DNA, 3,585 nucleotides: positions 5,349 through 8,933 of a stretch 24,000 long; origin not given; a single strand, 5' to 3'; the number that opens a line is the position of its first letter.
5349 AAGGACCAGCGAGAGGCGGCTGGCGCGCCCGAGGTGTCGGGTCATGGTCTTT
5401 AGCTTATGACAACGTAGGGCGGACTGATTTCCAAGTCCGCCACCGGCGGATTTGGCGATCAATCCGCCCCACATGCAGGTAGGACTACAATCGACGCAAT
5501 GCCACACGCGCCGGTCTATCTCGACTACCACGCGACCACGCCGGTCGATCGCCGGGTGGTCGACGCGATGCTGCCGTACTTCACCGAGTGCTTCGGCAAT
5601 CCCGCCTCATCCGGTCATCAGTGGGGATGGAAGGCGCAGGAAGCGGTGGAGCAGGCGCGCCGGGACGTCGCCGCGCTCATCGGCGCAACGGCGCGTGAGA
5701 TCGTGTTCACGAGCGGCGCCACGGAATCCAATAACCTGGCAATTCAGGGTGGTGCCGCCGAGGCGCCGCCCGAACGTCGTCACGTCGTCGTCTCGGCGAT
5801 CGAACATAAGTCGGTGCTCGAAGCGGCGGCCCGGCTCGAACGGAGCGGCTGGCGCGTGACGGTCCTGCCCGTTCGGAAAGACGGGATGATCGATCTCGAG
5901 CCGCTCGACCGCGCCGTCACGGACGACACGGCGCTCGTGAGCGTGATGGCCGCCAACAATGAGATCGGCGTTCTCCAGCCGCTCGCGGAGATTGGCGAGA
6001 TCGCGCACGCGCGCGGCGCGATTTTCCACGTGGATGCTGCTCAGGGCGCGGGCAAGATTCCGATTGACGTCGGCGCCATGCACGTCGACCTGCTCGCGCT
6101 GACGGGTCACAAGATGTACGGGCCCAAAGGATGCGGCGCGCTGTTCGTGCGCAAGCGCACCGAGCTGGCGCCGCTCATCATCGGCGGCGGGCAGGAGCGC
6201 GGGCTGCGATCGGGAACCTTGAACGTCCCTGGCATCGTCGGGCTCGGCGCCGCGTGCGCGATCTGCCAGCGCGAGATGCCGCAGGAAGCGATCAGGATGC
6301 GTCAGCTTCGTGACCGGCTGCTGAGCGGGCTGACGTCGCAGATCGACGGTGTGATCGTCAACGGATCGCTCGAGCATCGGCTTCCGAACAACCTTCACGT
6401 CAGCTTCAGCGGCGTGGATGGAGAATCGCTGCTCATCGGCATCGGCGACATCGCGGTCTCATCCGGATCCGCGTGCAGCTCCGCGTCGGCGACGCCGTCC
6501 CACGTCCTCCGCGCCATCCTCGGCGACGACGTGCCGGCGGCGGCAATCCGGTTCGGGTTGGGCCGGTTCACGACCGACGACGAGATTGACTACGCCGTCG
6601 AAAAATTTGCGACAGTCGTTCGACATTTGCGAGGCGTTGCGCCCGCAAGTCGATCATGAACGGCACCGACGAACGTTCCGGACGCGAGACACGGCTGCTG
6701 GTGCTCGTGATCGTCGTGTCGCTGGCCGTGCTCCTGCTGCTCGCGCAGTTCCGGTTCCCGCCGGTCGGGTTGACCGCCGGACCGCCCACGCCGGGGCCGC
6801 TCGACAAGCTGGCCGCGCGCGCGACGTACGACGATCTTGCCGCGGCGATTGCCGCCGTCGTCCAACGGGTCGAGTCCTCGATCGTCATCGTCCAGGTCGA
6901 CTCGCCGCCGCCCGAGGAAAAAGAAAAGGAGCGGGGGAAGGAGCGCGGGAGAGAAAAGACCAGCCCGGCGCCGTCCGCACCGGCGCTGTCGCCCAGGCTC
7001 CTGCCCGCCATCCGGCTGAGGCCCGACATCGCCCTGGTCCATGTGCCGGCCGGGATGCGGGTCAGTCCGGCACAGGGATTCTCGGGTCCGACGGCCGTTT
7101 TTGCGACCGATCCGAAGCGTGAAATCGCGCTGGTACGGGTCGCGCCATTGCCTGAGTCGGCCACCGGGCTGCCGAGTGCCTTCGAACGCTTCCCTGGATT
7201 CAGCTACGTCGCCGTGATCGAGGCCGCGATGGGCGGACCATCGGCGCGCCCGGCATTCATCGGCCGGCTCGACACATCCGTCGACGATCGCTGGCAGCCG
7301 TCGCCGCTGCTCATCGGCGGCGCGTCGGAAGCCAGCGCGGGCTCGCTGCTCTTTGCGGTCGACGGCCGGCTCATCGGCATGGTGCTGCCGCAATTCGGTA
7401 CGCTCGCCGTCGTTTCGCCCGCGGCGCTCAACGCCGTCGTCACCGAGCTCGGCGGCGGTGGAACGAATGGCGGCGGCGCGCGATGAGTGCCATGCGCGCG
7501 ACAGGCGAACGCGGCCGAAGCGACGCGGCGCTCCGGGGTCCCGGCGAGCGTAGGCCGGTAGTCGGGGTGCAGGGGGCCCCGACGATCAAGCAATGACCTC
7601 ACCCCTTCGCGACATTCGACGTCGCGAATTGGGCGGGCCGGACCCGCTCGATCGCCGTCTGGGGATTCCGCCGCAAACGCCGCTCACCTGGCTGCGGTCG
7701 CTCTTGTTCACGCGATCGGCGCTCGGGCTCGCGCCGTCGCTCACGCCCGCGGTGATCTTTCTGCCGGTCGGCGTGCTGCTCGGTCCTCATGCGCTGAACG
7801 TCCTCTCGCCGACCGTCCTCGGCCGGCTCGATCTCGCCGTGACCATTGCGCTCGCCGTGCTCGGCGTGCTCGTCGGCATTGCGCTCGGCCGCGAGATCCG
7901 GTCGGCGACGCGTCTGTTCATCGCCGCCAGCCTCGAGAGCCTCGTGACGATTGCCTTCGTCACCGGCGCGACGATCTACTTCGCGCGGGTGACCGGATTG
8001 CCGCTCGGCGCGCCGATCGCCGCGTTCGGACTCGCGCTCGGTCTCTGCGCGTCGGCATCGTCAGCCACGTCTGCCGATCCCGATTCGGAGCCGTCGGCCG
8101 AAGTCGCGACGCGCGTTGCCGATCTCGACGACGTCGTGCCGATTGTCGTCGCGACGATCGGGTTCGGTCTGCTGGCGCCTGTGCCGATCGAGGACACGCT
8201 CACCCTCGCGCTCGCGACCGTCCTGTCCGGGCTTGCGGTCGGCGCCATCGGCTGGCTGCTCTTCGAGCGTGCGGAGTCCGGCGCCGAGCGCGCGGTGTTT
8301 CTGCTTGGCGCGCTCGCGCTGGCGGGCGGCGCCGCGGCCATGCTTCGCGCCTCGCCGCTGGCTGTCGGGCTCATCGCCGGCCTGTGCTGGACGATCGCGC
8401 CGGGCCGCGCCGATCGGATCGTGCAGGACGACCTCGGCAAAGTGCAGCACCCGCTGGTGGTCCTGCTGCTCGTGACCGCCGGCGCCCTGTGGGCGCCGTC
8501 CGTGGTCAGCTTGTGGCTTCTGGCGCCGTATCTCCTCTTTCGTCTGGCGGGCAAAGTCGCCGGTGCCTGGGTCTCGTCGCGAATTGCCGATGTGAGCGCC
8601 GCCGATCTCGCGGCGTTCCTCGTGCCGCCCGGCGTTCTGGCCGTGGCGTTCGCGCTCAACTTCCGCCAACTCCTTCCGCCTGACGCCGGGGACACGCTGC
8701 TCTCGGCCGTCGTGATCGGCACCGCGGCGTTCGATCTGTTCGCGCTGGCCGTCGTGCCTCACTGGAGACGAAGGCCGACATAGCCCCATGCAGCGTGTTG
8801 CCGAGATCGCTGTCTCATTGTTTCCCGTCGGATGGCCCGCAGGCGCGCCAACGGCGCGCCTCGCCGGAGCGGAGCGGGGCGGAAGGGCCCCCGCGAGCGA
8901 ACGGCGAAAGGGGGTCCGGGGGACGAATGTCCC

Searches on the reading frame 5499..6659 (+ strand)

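Call 3: search_protein_families(library=pfam, proteins=[window:5499-6659:+], max_evalue=0.01)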
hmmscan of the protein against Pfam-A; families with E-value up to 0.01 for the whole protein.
window:5499-6659:+ (386 aa): 5 families
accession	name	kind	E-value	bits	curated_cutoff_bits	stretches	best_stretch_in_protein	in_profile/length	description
PF00266.25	Aminotran_5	-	2.9e-87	293.5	21.5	1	6-365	1-370/371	Aminotransferase class-V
PF01212.27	Beta_elim_lyase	-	3.9e-07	30.1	27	1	47-181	31-170/288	Beta-eliminating lyase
PF00155.27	Aminotran_1_2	-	1.9e-06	27.8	19.7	1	52-281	46-293/361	Aminotransferase class I and II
PF00282.25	Pyridoxal_deC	-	8.4e-06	25.2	27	1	93-223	145-285/375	Pyridoxal-dependent decarboxylase conserved domain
PF01041.23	DegT_DnrJ_EryC1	-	1.1e-05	25.3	19.8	1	47-185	23-151/360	DegT/DnrJ/EryC1/StrS aminotransferase family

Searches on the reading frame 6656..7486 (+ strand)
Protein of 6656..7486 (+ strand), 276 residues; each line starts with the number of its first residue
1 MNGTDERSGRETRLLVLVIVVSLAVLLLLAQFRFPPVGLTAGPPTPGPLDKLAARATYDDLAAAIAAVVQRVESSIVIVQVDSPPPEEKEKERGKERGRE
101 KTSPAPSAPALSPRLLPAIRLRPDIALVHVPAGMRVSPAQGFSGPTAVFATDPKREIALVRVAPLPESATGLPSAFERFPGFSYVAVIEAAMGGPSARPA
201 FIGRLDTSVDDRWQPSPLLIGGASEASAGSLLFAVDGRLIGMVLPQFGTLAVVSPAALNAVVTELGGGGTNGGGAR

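Call 3: search_protein_families(library=pfam, proteins=[window:6656-7486:+], max_evalue=0.01)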
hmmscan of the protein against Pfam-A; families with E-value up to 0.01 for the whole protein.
window:6656-7486:+ (276 aa): 0 families

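Call 69: search_solved_structures(query=A6, max_evalue=10, show_alignments=2)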
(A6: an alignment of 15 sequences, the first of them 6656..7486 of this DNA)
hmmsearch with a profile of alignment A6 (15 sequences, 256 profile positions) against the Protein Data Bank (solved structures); distinct sequences matched with E-value up to 10: 4.
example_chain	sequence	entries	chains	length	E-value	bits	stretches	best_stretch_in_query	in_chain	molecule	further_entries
6igb_A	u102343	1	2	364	0.12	15.2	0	206-242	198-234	Periplasmic gluconolactonase, PpgL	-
7sjy_A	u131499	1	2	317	0.46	13.3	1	136-255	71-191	Anti-sigma-I factor RsgI9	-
1imu_A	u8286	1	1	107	0.95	12.3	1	35-79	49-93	HYPOTHETICAL PROTEIN HI0257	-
3w5a_C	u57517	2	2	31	2.6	10.8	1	1-26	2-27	Sarcolipin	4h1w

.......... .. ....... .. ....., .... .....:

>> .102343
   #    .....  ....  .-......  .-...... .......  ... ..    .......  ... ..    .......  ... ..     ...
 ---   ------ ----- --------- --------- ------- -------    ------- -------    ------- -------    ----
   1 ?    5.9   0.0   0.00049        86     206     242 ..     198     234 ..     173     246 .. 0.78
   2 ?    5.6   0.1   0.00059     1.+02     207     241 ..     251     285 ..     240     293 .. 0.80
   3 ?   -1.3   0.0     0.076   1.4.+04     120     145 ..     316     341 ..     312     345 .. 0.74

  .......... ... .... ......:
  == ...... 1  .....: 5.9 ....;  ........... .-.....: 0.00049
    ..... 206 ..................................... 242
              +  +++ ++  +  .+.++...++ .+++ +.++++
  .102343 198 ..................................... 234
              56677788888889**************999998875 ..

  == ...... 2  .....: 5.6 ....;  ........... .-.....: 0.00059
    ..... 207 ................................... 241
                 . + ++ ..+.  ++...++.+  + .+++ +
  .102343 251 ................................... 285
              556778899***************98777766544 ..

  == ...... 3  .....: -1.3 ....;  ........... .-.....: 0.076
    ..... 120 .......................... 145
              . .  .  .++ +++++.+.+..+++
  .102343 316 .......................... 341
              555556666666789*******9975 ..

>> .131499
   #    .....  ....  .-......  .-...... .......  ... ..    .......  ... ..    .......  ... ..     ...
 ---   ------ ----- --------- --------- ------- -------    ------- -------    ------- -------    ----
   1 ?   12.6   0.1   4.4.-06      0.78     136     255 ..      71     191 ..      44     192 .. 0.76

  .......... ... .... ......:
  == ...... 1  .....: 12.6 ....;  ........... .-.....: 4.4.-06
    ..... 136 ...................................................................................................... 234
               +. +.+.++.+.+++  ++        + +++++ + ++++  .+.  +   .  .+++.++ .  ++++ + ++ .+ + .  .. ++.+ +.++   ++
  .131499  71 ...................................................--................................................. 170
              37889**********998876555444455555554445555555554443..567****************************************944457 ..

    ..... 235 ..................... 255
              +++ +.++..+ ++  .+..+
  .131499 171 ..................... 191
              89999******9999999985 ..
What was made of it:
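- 6656..7486 (+): p276: single-pass membrane-anchored protein whose ectodomain has weak trypsin-like similarity. It is the first gene of the conserved triad. Unfused relatives carry an extra PDZ domain. The RsgI9 protease-like sensor domain matches at E 0.46 (call 69).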

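Call 70: search_protein_families(library=pfam, alignment_id=A6, max_evalue=1)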
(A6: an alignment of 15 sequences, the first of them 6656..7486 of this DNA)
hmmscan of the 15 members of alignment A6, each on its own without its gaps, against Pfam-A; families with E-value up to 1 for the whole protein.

A. member 1, window:6656-7486:+ (276 aa): 1 family
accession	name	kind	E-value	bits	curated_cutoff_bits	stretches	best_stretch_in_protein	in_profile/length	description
PF13365.12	Trypsin_2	-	0.012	16.8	27.6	1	138-242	35-144/144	Trypsin-like peptidase domain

B. families by the number of members that match (of 15 scanned): 3 families
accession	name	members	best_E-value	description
PF13365.12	Trypsin_2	4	0.0043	Trypsin-like peptidase domain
PF08669.17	GCV_T_C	1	0.048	Glycine cleavage T-protein C-terminal barrel domain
PF23368.1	DUF7092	1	0.83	Domain of unknown function (DUF7092)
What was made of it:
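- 6656..7486 (+): Trypsin_2 matches only weakly (4 of 15 members, best E 0.004, call 70).
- Tried and rejected: The weak trypsin-like similarity could not be raised above weak hits (calls 69, 70).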

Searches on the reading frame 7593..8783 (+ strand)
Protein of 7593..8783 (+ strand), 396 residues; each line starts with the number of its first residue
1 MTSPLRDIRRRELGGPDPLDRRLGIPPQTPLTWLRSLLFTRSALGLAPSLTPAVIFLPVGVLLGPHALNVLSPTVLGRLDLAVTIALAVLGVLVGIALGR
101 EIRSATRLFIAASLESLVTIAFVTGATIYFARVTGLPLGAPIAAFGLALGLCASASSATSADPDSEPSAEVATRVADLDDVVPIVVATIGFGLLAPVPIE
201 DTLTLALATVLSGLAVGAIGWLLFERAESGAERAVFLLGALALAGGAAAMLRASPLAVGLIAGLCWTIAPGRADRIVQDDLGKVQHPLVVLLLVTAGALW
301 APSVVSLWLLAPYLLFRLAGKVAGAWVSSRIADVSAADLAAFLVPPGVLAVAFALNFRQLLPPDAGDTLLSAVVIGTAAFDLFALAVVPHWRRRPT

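Call 3: search_protein_families(library=pfam, proteins=[window:7593-8783:+], max_evalue=0.01)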
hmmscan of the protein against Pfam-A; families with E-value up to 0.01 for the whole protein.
window:7593-8783:+ (396 aa): 0 families

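Call 4: search_protein_families(library=ncbifam, proteins=[window:7593-8783:+], max_evalue=0.01)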
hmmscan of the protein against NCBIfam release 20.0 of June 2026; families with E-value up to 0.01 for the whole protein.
window:7593-8783:+ (396 aa): 0 families

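Call 16: find_homologous_proteins(query=window:7593-8783:+, max_evalue=0.001)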
Query window:7593-8783:+ (396 aa): 562 proteins with E <= 0.001 among 8000 candidates; the best 120 are listed.
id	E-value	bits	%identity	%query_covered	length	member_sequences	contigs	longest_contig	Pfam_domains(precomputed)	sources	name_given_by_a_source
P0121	1.2e-236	803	99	100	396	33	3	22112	-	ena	-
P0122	9.1e-217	738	91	100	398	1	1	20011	-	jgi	jgi:hypothetical protein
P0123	2.8e-216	736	91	100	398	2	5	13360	-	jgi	jgi:hypothetical protein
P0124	3.6e-213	726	90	100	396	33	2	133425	-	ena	-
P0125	4.0e-213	726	90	100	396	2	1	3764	-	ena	-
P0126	5.5e-213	725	89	100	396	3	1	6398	-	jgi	jgi:hypothetical protein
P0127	2.8e-212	723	89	100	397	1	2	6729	-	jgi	jgi:hypothetical protein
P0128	2.3e-179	615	78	98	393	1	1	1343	-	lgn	-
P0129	2.4e-177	608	78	99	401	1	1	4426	-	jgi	jgi:hypothetical protein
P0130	6.2e-177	607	77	99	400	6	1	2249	-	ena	-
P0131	5.7e-176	604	76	99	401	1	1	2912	-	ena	-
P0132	6.2e-176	604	75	100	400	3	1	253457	-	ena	-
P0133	5.7e-175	600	77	99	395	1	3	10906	-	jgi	-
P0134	6.5e-175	600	76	99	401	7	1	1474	-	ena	-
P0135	1.4e-173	596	77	98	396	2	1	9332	-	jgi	jgi:hypothetical protein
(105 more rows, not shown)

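Call 20: search_solved_structures(query=A2, max_evalue=10, show_alignments=3)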
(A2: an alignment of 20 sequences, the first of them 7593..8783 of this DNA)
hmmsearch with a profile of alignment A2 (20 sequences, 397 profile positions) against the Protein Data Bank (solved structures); distinct sequences matched with E-value up to 10: 0.
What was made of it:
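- On CPA superfamily: upstream paralog (7593-8783): No hit to PDB sequences with a profile (call 20).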

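Call 31: predict_structure(alignment_id=A2)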
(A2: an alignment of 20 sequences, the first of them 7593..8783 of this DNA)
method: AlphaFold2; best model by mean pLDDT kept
length: 396 residues; sequences in the alignment: 20
mean_pLDDT: 77.6   pTM: 0.79
mean pLDDT of the five models: 77.6, 72.7, 71.4, 54.9, 52.9
residues with pLDDT >= 90: 82; 70-90: 216; 50-70: 60; < 50: 38
segments of 3 or more residues with pLDDT < 50: 1-21, 41-49, 158-164
pLDDT, mean of each block of 10 residues (from residue 1): 33 38 60 66 43 80 72 67 87 84 77 90 94 89 91 71 57 76 81 66 81 92 87 88 88 87 84 75 76 87 89 92 90 82 74 87 90 90 77 60
secondary structure, 60 per line:
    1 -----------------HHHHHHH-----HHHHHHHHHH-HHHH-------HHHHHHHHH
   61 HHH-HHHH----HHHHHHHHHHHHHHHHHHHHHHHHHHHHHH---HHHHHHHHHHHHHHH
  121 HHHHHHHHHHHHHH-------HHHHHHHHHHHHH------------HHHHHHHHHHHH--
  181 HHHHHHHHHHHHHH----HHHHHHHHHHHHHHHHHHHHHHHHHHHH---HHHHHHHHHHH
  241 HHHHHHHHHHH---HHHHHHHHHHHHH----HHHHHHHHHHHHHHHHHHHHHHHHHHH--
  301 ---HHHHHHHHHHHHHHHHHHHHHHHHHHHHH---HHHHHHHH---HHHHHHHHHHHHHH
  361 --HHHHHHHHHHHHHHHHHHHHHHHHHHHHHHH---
elements in order: H18-24 H30-39 H41-44 H52-63 H65-68 H73-102 H106-134 H142-154 H167-178 H181-194 H199-226 H230-251 H255-267 H272-298 H304-332 H336-343 H347-360 H363-393

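Call 36: fold_search(model_id=the predicted structure, library=pdb)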
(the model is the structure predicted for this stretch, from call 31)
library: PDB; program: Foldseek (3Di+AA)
matches with E <= 10: 628; with E <= 0.001: 69
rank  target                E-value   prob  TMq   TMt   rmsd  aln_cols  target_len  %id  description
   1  8xq5_A                1.2e-07  1.00  0.60  0.28   8.8       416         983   16  Structure of the sea urchin spSLC9C1 in state-3 w/o cAMP dimer (released 2025-01-15)
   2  8xq4                  2.0e-07  1.00  0.62  0.27   6.8       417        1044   15  Structure of the sea urchin spSLC9C1 in state-2 w/o cAMP protomer (released 2024-07-17)
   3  8xq6                  2.8e-07  1.00  0.60  0.27   6.9       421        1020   16  Structure of the sea urchin spSLC9C1 in state-3 w/o cAMP protomer (released 2025-01-15)
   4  8xq9_A                3.5e-07  1.00  0.61  0.38   8.5       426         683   16  Structure of the sea urchin spSLC9C1 in state-2 w/ cAMP dimer (released 2024-07-17)
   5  8xpq_A                4.2e-07  1.00  0.59  0.26   7.0       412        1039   16  Structure of the sea urchin spSLC9C1 in state-2 w/o cAMP dimer (released 2024-07-17)
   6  7y3e_A                4.6e-07  1.00  0.64  0.31   8.2       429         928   14  Cryo-EM structure of Arabidopsis thaliana SOS1 in an occluded state (released 2023-08-09)
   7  8xq7_A                4.8e-07  1.00  0.58  0.26   6.9       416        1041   16  Structure of the sea urchin spSLC9C1 in state-1 w/ cAMP dimer (released 2024-07-17)
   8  7x2u_B                5.7e-07  1.00  0.56  0.43   7.8       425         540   17  Structure of a human NHE3-CHP1 complex in the autoinhibited state (released 2022-04-20)
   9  8xqa_A                5.9e-07  1.00  0.59  0.38   8.8       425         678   16  Structure of the sea urchin spSLC9C1 in state-3 w/ cAMP dimer (released 2024-07-17)
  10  8iwo_A                9.2e-07  1.00  0.61  0.28   9.2       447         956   14  The rice Na+/H+ antiporter SOS1 in an auto-inhibited state (released 2023-11-22)
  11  4czb_B                1.1e-06  1.00  0.58  0.55   8.7       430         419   19  Structure of the sodium proton antiporter MjNhaP1 from Methanocaldococcus jannaschii at pH 8. (released 2014-12-10)
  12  8pcz_A                1.1e-06  1.00  0.61  0.27   6.6       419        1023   16  Ligand-free SpSLC9C1 in lipid nanodiscs, dimer (released 2023-11-08)
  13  7x2u_A                1.2e-06  1.00  0.56  0.43   7.8       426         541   17  Structure of a human NHE3-CHP1 complex in the autoinhibited state (released 2022-04-20)
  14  8jd9_A                1.3e-06  1.00  0.64  0.31   8.3       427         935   15  Cyro-EM structure of the Na+/H+ antipoter SOS1 from Arabidopsis thaliana,class1 (released 2023-11-08)
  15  4cz9_A                1.4e-06  1.00  0.58  0.55   7.0       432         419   16  Structure of the sodium proton antiporter PaNhaP from Pyrococcus abyssii at pH 4. (released 2014-12-17)
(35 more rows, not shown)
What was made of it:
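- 7593..8783 (+): UpCPA: 396-aa divergent CPA-fold paralog with no Pfam hit. It carries the invariant D177-L-D179-D180 motif, R317 and K321. Its AlphaFold model (pLDDT 77.6) has the NhaA/CPA fold (calls 31, 36).
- Checked: Its AlphaFold model matches SLC9C1, SOS1, NhaP, NapA and KefC at probability 1.0 with TM-scores of 0.55-0.64 (call 36).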
